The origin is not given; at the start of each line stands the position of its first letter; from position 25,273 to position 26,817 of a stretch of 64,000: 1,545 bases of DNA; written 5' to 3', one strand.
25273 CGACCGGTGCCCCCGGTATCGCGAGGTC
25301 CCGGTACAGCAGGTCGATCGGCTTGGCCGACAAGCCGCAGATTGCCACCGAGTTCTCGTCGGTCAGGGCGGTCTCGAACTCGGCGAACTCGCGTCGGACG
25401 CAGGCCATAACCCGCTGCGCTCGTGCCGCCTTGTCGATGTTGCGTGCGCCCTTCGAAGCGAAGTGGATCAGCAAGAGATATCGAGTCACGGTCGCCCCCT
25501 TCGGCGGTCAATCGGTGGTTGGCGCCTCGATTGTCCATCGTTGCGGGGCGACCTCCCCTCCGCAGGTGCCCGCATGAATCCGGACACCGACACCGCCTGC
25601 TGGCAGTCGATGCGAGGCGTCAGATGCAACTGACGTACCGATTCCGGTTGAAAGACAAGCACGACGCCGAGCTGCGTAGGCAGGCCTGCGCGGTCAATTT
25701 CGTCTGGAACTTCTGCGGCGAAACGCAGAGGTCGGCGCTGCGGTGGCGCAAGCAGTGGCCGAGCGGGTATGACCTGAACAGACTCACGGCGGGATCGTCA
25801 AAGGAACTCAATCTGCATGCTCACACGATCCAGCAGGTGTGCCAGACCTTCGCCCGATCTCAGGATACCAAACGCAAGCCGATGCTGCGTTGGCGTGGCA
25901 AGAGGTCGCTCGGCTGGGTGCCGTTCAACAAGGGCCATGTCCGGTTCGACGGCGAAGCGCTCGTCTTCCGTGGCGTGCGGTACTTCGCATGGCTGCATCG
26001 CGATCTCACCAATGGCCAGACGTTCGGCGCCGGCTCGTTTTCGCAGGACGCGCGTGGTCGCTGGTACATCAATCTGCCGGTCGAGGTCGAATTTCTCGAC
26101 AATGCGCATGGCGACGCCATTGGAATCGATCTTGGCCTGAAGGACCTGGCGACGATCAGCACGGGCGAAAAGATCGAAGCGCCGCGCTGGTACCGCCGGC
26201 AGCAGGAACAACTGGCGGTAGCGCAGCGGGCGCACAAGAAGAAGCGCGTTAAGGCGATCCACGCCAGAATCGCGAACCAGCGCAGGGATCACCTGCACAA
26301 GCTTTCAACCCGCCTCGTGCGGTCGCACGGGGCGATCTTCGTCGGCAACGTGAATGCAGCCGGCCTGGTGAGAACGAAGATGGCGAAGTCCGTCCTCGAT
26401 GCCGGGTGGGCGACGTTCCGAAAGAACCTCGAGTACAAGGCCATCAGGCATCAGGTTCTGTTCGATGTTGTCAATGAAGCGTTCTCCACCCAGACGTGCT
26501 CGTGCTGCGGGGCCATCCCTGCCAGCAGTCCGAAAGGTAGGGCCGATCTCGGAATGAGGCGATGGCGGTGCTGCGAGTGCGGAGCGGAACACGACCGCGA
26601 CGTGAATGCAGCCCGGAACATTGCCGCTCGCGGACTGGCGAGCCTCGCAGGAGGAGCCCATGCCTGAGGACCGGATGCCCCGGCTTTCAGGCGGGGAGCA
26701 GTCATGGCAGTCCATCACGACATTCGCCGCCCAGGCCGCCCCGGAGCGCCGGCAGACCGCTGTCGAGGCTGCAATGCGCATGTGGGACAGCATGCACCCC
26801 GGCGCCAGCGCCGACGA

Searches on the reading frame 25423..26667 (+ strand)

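Call 71: search_protein_families(library=pfam, proteins=[window:25423-26667:+], max_evalue=0.001)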
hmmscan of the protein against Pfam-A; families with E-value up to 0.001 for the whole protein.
window:25423-26667:+ (414 aa): 2 families
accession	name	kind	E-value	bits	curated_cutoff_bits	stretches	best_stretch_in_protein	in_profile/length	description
PF07282.18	Cas12f1-like_TNB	-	3.9e-22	78.6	26.3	1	329-400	1-60/60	Cas12f1-like, TNB domain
PF01385.25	OrfB_IS605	-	1.4e-16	61.2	30.5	1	227-317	13-118/120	Probable transposase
